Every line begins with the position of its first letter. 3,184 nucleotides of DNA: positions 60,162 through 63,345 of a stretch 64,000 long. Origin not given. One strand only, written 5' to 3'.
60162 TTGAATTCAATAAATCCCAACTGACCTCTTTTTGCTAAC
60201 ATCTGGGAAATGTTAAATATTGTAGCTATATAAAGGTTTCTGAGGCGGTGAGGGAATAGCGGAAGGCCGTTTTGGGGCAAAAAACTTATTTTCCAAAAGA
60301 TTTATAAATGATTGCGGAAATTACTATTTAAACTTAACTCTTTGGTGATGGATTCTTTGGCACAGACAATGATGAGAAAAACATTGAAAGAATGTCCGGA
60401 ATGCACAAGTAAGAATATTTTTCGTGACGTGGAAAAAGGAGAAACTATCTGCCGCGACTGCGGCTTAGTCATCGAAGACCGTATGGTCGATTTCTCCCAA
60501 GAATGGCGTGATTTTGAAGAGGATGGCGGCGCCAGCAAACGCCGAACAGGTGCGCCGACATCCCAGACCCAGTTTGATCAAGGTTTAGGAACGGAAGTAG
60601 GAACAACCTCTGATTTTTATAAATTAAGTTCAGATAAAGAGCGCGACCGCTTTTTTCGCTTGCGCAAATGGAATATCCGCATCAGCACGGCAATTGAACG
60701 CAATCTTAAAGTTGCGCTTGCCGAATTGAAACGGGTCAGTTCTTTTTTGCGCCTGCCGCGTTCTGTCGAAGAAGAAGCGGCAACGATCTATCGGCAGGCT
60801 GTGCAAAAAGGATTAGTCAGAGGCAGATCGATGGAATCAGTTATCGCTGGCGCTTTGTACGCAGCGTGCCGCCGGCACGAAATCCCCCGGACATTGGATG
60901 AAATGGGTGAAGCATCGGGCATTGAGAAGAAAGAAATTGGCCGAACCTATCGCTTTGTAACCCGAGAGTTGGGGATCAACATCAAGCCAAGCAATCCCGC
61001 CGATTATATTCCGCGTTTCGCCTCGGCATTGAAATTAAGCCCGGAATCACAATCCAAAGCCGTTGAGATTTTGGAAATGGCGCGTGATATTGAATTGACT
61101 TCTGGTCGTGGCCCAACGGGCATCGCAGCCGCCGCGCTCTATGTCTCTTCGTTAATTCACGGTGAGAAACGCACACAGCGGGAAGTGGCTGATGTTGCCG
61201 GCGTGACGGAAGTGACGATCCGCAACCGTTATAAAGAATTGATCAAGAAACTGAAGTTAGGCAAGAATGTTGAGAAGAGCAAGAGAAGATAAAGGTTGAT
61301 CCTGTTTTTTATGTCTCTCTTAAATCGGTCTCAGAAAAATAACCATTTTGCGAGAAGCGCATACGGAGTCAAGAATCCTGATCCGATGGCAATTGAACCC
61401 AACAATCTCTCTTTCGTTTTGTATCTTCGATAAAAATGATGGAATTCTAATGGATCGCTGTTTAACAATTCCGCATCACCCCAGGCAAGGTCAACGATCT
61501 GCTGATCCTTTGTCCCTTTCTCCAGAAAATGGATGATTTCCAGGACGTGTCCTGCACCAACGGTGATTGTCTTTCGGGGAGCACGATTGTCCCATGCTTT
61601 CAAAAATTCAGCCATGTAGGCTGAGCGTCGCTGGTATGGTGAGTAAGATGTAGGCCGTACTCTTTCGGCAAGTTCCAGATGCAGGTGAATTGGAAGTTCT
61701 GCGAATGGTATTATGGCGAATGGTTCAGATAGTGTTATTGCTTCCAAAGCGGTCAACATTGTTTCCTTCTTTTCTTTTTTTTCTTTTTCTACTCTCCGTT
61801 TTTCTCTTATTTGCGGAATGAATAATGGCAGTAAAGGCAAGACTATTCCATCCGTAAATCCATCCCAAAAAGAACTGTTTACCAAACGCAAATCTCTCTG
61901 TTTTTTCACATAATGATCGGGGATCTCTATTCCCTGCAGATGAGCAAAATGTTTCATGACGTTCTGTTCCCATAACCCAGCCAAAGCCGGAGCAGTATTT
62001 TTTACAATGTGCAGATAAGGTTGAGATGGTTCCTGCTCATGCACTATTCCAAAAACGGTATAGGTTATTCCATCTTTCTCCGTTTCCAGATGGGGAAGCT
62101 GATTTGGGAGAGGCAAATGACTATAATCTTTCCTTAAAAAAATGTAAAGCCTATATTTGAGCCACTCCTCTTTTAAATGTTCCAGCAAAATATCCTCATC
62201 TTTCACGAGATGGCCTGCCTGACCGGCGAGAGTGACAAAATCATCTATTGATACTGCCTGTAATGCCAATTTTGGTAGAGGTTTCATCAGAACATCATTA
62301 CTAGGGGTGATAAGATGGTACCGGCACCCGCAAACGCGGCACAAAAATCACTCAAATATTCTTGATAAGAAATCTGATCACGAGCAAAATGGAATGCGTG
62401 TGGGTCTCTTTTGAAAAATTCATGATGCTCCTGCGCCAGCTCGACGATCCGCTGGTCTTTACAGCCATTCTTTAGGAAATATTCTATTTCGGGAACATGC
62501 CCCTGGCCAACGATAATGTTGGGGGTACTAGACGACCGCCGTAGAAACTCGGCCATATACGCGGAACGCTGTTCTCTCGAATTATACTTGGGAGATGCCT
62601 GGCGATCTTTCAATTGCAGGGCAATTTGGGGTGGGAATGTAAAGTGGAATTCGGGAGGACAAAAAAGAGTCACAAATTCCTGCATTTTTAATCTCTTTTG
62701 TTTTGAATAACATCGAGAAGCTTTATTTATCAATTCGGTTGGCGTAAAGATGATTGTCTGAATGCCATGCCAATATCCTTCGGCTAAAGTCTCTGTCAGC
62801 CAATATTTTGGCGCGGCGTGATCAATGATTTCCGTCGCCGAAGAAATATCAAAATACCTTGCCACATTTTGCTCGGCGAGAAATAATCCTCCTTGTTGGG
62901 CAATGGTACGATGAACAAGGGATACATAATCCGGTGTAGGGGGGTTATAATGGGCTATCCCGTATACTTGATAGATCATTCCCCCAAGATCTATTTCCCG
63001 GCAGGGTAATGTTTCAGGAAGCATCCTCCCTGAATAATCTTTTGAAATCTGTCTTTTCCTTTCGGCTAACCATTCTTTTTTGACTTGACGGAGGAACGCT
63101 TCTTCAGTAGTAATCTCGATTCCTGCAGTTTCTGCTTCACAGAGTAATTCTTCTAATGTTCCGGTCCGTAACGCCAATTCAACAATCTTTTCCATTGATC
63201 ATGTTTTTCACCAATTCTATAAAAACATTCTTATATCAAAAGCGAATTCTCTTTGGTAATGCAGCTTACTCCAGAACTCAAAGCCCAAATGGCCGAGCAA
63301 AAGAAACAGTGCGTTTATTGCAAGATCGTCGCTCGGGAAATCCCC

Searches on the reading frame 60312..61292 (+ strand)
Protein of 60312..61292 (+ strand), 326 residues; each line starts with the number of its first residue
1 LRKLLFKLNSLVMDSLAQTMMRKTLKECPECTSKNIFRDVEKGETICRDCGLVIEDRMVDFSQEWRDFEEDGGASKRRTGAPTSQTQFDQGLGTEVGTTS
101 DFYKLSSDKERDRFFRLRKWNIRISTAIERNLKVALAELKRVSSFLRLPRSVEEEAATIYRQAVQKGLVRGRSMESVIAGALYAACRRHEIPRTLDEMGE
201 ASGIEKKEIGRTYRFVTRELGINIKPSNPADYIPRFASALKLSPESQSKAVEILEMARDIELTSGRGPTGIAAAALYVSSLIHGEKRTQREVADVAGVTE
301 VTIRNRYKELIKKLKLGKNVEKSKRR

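Call 20: search_protein_families(library=pfam, proteins=[window:60312-61292:+], max_evalue=0.001)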
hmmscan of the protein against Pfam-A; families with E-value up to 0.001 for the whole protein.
window:60312-61292:+ (326 aa): 3 families
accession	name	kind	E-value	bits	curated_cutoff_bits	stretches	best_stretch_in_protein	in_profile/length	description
PF00382.24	TFIIB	-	1.7e-47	159.8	23.6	2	225-313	4-92/92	Transcription factor TFIIB repeat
PF08271.17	Zn_Ribbon_TF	-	1e-13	51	29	1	28-68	3-43/43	TFIIB zinc-binding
PF04545.22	Sigma70_r4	-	2.3e-05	24.2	24.1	1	281-315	15-49/50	Sigma-70, region 4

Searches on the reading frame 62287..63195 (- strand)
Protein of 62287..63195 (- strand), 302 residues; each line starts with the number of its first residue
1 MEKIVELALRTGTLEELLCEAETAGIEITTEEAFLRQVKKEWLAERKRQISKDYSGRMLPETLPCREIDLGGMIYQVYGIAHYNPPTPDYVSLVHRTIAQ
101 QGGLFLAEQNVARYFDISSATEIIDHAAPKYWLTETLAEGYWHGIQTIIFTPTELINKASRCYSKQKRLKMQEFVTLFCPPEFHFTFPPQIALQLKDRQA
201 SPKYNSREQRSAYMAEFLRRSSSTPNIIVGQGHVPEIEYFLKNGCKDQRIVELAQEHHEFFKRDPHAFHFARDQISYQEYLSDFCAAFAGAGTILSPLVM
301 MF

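Call 20: search_protein_families(library=pfam, proteins=[window:62287-63195:-], max_evalue=0.001)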
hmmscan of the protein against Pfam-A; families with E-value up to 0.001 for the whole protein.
window:62287-63195:- (302 aa): 0 families

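Call 82: find_encoding_contigs(protein=window:62287-63195:-, flank=10000, max_places=1)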
Protein window:62287-63195:- (302 aa): 15 contigs read that carry it; 1 place shown.
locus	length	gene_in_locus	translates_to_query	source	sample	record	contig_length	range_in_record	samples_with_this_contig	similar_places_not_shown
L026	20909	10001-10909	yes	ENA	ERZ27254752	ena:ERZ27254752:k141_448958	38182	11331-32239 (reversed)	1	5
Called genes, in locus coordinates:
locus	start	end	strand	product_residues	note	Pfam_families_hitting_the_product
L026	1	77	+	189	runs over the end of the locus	PF01061:ABC2_membrane, PF12698:ABC2_membrane_3 (weak)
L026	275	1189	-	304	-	PF02016:Peptidase_S66, PF17676:Peptidase_S66C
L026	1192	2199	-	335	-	PF05175:MTS (weak), PF13679:Methyltransf_32 (weak), PF02390:Methyltransf_4, PF09445:Methyltransf_15, PF13847:Methyltransf_31, PF08241:Methyltransf_11 (weak), PF13649:Methyltransf_25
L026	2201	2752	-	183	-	PF02245:Pur_DNA_glyco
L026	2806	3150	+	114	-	-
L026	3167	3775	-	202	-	PF16473:Rv2179c-like (faint)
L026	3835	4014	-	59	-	-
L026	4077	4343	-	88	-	-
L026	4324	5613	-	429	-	PF18195:GatD_N, PF00710:Asparaginase, PF17763:Asparaginase_C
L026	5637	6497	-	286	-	PF02498:Bro-N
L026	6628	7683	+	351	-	-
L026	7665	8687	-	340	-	-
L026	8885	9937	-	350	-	PF11969:DcpS_C (faint), PF01230:HIT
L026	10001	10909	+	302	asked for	-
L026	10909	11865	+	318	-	-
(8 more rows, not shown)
